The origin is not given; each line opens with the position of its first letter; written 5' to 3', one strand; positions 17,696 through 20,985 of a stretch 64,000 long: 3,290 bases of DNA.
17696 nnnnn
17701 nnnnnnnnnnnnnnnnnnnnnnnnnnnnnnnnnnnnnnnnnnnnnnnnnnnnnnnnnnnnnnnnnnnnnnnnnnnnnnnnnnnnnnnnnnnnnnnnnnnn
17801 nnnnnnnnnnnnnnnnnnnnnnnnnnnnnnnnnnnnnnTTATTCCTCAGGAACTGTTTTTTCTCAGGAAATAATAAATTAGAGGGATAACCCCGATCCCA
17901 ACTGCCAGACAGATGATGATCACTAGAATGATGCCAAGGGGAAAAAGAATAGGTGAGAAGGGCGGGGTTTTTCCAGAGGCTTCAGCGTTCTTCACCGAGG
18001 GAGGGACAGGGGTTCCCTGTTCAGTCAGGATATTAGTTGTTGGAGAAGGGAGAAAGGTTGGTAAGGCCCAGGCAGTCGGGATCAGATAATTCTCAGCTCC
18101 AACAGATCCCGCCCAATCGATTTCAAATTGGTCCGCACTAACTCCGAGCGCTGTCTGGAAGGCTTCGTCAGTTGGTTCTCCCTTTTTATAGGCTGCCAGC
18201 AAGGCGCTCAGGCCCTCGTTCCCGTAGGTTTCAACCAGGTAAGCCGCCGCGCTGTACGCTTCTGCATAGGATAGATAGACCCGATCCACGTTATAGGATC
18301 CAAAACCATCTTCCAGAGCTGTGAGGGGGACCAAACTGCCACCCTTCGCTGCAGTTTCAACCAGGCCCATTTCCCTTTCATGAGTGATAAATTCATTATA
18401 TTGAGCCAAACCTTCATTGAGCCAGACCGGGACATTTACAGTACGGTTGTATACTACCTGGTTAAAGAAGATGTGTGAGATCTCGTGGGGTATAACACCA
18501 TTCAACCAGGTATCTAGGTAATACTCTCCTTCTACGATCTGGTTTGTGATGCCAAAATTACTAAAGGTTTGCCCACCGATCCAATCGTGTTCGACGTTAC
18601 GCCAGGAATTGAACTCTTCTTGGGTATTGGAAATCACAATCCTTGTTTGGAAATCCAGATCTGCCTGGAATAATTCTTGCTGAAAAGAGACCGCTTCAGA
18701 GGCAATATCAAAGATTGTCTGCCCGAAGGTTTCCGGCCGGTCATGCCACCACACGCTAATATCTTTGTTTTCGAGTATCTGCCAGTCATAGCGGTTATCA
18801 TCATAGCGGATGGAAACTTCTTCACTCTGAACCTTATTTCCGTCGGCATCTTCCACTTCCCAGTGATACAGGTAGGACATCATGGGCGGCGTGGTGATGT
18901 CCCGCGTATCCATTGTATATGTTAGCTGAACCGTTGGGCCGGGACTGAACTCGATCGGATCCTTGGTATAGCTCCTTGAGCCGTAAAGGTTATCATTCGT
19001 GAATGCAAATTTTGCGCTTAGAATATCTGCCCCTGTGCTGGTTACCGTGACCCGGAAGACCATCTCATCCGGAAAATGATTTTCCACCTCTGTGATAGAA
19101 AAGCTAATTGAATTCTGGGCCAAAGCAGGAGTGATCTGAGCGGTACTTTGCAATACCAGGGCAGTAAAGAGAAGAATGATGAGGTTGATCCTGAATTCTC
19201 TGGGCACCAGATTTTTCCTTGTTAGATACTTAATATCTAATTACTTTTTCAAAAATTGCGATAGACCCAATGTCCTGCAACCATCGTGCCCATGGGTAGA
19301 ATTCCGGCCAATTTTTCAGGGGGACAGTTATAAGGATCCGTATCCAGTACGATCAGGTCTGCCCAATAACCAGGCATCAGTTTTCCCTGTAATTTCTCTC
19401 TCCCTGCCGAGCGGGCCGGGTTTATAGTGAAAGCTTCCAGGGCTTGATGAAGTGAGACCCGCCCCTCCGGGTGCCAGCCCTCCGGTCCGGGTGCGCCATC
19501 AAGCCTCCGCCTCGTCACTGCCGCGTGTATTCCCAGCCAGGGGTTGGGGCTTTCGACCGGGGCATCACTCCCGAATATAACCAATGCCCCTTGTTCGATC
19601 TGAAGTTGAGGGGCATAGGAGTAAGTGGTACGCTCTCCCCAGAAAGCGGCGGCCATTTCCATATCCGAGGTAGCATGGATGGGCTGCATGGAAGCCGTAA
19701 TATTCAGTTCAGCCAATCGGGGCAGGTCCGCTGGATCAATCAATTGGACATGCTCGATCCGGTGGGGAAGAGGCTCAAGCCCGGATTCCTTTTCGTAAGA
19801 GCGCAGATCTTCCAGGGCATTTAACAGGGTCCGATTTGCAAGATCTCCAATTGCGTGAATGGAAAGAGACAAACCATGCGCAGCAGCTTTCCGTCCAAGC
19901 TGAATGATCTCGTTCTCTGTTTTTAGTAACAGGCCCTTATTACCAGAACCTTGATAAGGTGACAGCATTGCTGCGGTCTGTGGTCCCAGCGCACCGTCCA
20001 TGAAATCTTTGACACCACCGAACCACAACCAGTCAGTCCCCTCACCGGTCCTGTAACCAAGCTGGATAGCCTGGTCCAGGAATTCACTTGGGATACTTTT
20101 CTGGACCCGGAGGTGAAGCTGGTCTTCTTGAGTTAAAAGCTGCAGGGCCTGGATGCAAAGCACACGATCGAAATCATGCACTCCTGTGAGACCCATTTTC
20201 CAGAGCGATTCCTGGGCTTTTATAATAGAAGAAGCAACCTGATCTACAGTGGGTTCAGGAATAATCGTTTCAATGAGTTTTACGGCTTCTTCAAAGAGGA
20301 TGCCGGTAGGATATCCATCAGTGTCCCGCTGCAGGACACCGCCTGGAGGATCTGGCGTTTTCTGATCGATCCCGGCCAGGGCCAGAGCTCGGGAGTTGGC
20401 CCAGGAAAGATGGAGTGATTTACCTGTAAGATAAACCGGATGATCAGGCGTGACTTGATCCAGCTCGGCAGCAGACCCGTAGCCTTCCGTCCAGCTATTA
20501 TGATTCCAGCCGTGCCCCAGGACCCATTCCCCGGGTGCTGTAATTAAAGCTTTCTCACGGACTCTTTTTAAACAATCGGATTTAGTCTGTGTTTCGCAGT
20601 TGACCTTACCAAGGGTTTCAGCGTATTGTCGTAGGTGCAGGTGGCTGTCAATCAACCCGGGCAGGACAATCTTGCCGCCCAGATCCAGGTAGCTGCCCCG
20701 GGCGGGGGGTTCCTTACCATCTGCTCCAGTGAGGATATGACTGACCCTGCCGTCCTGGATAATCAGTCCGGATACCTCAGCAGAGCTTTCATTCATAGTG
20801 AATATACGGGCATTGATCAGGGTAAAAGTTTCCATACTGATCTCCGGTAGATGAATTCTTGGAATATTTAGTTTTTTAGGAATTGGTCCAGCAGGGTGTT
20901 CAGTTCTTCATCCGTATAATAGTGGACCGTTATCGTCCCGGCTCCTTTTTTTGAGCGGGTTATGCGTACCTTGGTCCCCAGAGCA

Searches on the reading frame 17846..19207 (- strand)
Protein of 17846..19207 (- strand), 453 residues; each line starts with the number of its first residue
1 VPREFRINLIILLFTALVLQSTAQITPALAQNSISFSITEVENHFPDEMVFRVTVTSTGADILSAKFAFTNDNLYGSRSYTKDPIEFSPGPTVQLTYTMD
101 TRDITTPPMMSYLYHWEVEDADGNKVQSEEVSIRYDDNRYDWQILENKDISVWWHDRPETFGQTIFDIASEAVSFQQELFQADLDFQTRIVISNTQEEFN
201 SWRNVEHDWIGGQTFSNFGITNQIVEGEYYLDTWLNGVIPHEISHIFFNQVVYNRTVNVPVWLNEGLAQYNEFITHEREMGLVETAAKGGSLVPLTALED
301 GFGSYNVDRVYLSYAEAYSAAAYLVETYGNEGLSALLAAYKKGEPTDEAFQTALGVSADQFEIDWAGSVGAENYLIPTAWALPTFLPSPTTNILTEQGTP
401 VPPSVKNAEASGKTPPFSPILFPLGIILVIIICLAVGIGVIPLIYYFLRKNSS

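Call 29: search_protein_families(library=pfam, proteins=[window:17846-19207:-], max_evalue=0.001)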
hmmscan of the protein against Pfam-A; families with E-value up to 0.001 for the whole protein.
window:17846-19207:- (453 aa): 2 families
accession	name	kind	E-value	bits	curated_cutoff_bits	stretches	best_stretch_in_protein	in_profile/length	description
PF13485.12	Peptidase_MA_2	-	1.7e-30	106.8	32.4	1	188-369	21-199/201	Peptidase MA superfamily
PF01433.26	Peptidase_M1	-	0.00048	20.2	27.7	0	235-280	67-111/218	Peptidase family M1 domain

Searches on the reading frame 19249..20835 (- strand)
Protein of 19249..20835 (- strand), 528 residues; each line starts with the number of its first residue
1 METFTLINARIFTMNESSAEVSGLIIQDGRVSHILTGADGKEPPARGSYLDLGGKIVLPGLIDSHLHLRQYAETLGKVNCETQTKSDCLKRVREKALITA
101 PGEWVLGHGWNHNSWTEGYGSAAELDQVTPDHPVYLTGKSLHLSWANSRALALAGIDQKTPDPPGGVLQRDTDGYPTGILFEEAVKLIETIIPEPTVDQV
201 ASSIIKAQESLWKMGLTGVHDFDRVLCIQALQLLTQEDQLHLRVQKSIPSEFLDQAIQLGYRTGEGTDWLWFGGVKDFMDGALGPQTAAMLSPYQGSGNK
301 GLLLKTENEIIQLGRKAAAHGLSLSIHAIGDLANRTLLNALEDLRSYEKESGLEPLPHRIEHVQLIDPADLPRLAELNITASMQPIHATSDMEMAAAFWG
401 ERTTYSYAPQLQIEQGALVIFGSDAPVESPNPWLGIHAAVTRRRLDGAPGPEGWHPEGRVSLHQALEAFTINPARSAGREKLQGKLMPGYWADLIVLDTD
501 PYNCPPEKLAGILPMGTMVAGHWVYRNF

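Call 29: search_protein_families(library=pfam, proteins=[window:19249-20835:-], max_evalue=0.001)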
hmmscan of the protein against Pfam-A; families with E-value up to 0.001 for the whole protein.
window:19249-20835:- (528 aa): 2 families
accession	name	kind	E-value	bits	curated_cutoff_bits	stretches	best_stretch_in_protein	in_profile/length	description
PF07969.17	Amidohydro_3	-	1.2e-95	322.2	29.7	1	51-525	4-472/472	Amidohydrolase family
PF01979.26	Amidohydro_1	-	3.9e-16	59.7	25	1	307-524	134-345/345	Amidohydrolase family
